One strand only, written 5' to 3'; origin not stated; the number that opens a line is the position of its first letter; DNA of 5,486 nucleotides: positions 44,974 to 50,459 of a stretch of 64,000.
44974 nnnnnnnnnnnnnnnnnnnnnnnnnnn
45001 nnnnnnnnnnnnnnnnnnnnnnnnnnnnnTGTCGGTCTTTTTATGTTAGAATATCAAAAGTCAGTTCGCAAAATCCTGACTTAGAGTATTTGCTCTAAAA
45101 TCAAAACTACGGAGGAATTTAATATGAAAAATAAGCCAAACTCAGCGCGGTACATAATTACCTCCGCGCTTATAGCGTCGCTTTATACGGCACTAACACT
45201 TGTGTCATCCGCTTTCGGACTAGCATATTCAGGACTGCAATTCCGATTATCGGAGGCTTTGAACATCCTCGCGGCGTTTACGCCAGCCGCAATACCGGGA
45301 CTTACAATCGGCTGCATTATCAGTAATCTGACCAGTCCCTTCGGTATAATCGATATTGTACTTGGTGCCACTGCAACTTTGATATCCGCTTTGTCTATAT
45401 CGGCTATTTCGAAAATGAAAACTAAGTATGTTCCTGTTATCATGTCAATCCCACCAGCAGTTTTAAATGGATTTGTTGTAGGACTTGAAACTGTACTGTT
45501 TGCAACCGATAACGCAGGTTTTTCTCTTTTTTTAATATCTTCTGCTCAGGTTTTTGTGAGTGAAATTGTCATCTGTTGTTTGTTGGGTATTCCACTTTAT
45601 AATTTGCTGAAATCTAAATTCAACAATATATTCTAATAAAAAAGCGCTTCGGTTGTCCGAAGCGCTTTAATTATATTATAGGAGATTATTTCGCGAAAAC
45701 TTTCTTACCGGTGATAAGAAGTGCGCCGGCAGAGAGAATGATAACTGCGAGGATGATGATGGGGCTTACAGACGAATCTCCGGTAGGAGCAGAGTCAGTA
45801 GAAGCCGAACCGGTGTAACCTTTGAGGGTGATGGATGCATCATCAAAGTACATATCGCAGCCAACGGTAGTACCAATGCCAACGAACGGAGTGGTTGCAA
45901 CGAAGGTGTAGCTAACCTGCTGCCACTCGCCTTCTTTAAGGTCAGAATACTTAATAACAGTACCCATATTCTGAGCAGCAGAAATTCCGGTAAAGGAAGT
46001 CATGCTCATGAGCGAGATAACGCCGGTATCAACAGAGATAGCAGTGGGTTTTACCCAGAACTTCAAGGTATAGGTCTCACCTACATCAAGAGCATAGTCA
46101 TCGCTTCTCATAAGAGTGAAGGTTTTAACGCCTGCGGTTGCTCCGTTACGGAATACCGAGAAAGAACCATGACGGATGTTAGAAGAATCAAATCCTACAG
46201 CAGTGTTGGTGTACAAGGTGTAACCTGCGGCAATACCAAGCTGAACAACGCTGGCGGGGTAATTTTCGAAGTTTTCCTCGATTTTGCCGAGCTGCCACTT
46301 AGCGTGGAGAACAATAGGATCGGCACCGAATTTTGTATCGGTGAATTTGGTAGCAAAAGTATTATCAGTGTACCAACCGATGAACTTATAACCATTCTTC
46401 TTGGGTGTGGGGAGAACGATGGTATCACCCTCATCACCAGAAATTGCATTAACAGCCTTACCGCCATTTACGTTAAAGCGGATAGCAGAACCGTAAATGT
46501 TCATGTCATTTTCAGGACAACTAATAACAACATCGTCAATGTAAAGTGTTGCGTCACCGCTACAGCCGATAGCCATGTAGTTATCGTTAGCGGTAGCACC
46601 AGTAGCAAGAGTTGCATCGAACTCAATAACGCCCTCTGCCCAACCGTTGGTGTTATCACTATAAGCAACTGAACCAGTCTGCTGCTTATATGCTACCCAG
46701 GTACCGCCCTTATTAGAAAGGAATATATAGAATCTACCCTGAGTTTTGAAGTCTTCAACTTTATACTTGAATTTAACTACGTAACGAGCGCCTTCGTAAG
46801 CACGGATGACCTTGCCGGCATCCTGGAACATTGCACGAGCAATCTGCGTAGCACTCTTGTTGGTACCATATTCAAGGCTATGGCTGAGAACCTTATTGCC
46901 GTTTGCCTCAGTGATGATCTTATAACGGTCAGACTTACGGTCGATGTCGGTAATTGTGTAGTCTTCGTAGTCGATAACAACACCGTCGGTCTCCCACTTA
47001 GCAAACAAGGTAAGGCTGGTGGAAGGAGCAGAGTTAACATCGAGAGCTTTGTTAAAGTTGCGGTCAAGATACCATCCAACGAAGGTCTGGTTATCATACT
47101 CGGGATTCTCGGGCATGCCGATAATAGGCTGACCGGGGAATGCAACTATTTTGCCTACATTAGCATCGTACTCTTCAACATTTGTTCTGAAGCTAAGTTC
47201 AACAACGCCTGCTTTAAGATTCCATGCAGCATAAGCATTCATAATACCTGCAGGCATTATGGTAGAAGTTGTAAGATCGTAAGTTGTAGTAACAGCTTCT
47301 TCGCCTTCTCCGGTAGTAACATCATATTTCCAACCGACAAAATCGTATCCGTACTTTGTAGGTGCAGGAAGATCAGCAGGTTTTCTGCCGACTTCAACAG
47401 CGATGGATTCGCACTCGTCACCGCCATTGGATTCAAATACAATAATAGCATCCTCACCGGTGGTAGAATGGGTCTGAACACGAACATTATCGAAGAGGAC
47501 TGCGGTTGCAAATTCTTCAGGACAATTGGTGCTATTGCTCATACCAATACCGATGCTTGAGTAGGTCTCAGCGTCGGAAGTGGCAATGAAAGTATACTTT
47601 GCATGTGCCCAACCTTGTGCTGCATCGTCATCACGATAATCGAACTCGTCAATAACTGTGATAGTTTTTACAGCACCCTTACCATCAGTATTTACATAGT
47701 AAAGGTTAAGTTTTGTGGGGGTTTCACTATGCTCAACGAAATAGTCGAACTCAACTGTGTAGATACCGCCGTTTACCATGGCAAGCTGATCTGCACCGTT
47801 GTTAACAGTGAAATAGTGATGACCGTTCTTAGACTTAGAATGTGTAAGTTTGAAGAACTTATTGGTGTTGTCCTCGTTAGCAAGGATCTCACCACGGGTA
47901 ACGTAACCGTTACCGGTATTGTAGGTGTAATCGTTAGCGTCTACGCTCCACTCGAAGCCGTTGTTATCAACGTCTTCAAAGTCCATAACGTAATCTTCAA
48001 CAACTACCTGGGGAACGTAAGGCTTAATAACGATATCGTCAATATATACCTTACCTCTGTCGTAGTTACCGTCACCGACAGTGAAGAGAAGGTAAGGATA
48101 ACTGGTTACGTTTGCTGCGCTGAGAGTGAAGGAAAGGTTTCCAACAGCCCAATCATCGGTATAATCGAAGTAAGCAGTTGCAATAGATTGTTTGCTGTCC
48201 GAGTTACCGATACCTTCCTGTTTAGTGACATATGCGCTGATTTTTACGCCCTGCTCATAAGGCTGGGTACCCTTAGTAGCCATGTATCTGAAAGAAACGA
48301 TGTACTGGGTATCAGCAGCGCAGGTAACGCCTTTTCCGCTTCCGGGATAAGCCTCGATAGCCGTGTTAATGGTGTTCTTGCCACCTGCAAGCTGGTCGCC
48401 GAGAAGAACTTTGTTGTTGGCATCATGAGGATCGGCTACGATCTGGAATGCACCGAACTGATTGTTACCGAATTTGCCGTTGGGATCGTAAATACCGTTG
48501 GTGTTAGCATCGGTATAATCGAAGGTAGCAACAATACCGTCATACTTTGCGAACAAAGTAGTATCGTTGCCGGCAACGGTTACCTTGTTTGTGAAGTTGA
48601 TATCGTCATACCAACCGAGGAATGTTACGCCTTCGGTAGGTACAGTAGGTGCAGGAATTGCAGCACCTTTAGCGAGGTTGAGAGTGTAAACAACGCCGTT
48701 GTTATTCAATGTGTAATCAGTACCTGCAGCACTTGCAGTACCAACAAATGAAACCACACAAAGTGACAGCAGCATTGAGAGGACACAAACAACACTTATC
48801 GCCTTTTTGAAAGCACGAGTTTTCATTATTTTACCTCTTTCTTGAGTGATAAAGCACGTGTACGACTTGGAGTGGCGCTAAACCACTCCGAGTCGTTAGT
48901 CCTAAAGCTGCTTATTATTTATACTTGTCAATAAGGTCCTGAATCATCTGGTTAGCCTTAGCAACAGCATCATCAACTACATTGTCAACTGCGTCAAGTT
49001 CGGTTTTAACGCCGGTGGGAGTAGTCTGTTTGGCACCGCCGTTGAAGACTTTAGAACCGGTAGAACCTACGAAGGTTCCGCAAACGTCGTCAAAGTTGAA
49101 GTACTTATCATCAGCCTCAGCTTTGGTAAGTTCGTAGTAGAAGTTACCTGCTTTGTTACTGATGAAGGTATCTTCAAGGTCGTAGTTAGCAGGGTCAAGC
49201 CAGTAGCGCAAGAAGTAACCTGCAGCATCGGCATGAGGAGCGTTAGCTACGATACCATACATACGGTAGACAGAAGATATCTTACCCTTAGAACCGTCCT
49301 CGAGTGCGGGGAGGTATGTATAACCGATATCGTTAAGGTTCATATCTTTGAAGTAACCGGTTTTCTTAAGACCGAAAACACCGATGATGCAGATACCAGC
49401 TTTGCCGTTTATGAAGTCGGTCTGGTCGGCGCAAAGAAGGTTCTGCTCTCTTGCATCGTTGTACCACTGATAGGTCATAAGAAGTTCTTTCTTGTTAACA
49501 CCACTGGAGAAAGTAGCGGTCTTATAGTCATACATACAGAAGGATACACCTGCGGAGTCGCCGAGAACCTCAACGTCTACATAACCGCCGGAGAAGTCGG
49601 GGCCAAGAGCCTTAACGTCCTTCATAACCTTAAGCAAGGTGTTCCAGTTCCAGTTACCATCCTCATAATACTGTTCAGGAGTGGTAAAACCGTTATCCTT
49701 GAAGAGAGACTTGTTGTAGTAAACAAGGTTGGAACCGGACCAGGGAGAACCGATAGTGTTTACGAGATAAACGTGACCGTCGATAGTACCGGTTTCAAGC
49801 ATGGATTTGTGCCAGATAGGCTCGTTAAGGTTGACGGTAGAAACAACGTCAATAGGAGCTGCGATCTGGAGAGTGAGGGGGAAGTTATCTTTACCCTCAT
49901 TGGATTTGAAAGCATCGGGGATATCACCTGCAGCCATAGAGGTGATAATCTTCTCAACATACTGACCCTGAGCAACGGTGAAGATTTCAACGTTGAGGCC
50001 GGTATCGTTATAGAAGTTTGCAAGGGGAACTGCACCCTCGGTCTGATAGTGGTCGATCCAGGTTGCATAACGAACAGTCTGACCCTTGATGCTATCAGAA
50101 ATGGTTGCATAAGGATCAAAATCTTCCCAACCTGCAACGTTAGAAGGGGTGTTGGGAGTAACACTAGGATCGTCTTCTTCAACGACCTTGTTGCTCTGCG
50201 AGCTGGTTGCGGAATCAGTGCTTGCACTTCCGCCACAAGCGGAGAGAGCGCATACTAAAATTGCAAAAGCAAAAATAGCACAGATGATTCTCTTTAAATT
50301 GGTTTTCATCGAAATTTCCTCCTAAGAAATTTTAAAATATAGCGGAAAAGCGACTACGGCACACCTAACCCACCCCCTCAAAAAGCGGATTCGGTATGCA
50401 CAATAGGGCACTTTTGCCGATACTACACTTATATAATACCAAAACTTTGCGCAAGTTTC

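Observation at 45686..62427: Nine-gene locus with no ATPase or regulator: two ABC permease pairs around an NHL-TPR-Yip1 membrane protein and an orphan lipoprotein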

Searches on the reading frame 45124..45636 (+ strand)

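Call 46: search_protein_families(library=pfam, proteins=[window:45124-45636:+], max_evalue=0.001)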
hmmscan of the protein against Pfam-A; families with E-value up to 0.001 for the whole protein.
window:45124-45636:+ (170 aa): 1 family
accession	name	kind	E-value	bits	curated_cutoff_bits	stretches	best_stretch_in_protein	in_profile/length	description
PF06177.16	QueT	-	5.6e-38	130.9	33.7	1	11-163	1-140/141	QueT transporter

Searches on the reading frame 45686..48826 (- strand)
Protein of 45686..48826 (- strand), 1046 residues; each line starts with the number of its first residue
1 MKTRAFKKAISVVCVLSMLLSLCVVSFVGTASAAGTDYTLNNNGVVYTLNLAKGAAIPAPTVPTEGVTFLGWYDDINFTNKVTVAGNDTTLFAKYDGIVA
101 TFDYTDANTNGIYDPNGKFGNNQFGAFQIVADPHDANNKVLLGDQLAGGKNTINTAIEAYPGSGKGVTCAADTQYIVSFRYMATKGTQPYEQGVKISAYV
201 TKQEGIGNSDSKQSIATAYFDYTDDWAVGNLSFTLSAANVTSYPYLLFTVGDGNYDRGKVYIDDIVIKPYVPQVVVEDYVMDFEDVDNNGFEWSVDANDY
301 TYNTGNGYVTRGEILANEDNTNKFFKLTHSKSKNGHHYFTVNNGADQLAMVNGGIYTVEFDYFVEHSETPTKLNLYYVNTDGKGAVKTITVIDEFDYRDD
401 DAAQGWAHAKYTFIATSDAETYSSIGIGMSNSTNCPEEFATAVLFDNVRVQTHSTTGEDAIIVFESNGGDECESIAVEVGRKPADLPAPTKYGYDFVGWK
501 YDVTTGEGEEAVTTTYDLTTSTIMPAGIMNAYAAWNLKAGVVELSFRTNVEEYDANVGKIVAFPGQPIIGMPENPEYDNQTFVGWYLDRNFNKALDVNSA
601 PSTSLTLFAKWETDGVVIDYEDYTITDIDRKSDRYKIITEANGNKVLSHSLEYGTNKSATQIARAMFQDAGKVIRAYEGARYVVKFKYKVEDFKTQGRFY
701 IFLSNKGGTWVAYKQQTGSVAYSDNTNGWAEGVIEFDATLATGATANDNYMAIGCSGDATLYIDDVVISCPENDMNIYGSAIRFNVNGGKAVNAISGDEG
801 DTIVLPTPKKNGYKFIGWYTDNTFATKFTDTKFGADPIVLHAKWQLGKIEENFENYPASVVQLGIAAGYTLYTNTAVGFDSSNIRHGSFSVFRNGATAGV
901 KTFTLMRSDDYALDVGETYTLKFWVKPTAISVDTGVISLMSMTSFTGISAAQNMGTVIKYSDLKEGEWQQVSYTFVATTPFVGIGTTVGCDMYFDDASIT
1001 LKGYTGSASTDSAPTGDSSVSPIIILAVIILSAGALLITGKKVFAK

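Call 3: search_protein_families(library=pfam, proteins=[window:45686-48826:-], max_evalue=0.01)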
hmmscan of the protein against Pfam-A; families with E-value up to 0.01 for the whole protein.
window:45686-48826:- (1046 aa): 3 families
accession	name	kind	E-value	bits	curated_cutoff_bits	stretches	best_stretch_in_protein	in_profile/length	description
PF09479.16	Flg_new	-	3.7e-34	117.1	27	4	782-843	3-65/65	Listeria-Bacteroides repeat domain (List_Bact_rpt)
PF18998.6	Flg_new_2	-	0.0002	21.7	23.6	0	787-844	9-69/73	Divergent InlB B-repeat domain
PF02018.23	CBM_4_9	-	0.0006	20.6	25.9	1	851-978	7-119/136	Carbohydrate binding domain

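Call 4: search_protein_families(library=ncbifam, proteins=[window:45686-48826:-], max_evalue=0.01)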
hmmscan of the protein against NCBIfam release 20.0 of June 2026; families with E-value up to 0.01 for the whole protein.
window:45686-48826:- (1046 aa): 2 families
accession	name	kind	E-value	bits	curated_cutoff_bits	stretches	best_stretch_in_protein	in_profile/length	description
TIGR02543.1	List_Bact_rpt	repeat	3.1e-14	53.1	20.95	3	808-845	1-41/44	TIGR02543 family repeat protein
NF048003.1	GTA_spike_fiber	domain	8.2e-05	23.2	36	1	288-447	7-158/182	phage head spike fiber domain-containing protein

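Call 50: search_solved_structures(query=window:45686-48826:-, max_evalue=1)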
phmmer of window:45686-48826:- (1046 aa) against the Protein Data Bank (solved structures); distinct sequences matched with E-value up to 1: 2.
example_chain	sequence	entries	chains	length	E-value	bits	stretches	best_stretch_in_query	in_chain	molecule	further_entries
2y5p_A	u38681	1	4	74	0.055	14.6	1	42-95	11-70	INTERNALIN B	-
7a3b_A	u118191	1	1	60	0.4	11.8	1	617-655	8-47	Proto-oncogene tyrosine-protein kinase Src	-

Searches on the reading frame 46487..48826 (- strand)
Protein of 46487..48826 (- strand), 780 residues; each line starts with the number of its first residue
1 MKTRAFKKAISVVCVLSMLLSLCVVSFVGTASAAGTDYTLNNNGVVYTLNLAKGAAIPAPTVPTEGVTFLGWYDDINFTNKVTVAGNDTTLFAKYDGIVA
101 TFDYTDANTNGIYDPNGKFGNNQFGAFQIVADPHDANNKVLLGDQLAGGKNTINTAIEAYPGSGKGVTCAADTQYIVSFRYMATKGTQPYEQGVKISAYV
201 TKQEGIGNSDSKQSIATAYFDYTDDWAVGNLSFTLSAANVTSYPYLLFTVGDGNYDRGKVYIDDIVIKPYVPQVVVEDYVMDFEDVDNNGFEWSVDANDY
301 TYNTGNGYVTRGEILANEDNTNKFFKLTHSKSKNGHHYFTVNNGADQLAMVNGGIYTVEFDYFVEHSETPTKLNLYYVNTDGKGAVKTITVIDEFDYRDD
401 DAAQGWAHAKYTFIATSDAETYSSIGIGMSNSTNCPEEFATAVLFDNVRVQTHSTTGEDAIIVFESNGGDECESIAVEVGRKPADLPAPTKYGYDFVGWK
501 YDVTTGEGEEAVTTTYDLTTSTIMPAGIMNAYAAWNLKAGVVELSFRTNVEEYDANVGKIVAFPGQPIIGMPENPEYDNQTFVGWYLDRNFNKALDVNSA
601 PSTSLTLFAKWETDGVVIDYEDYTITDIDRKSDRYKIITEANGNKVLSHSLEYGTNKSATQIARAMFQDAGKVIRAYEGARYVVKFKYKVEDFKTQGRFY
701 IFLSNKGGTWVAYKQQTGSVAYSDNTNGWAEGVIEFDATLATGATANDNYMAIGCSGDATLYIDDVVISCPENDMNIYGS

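Call 94: search_solved_structures(query=A8, max_evalue=1)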
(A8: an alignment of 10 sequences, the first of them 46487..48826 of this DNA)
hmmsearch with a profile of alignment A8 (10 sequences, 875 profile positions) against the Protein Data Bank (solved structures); distinct sequences matched with E-value up to 1: 5.
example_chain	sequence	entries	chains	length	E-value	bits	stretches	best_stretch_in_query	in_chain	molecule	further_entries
2y5p_A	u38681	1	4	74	0.0011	20.6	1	39-97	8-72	INTERNALIN B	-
2y5q_A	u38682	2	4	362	0.025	16.1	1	40-97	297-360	INTERNALIN B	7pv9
9qr5_A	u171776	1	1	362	0.029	15.9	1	40-97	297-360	Internalin B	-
7nms_A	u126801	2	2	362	0.033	15.7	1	40-97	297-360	Internalin B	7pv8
9qr4_A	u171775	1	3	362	0.06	14.8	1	40-97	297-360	Internalin B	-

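Call 95: search_protein_families(library=pfam, alignment_id=A8, max_evalue=0.01)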
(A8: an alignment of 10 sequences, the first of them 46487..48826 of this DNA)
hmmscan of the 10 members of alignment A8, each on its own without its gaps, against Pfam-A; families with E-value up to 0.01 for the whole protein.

A. member 1, window:46487-48826:- (780 aa): 1 family
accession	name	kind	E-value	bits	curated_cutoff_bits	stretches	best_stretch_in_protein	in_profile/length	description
PF09479.16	Flg_new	-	2e-22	79.5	27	3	462-518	3-60/65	Listeria-Bacteroides repeat domain (List_Bact_rpt)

B. families by the number of members that match (of 10 scanned): 3 families
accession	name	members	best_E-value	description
PF09479.16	Flg_new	10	2.7e-24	Listeria-Bacteroides repeat domain (List_Bact_rpt)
PF02018.23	CBM_4_9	2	4.2e-10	Carbohydrate binding domain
PF14586.11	MHC_I_2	1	0.0027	Class I Histocompatibility antigen, NKG2D ligand, domains 1 and 2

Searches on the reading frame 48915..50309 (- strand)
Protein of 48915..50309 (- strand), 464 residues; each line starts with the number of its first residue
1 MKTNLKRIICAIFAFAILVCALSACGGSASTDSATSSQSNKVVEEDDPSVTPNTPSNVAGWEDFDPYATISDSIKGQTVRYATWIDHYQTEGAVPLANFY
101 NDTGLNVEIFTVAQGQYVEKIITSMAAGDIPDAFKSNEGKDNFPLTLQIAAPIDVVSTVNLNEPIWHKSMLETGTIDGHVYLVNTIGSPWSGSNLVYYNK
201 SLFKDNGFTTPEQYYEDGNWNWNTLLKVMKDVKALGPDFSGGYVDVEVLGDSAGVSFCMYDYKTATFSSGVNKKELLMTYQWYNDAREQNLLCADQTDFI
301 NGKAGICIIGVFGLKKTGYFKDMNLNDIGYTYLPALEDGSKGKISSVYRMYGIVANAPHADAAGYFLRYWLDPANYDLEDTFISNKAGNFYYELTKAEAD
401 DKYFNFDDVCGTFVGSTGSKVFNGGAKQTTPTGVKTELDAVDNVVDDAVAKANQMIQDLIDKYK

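Call 3: search_protein_families(library=pfam, proteins=[window:48915-50309:-], max_evalue=0.01)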
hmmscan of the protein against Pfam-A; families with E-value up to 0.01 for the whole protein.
window:48915-50309:- (464 aa): 2 families
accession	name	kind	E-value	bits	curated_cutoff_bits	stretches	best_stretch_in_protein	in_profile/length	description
PF01547.30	SBP_bac_1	-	1.5e-15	58.4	26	1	100-375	17-305/307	Bacterial extracellular solute-binding protein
PF13416.11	SBP_bac_8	-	1.7e-10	41.6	27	1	98-376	5-249/279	Bacterial extracellular solute-binding protein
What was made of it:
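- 48915..50309 (-): g8: conventional lipoprotein SBP (464 aa), the presumed binding protein of transporter B. SBP_bac_1 and SBP_bac_8 (call 3).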

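Call 4: search_protein_families(library=ncbifam, proteins=[window:48915-50309:-], max_evalue=0.01)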
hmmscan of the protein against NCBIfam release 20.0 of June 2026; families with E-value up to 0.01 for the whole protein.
window:48915-50309:- (464 aa): 1 family
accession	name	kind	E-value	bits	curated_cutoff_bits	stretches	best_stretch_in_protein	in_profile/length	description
TIGR03850.1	bind_CPR_0540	equivalog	1.8e-05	23.5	299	1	6-369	1-344/437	carbohydrate ABC transporter substrate-binding protein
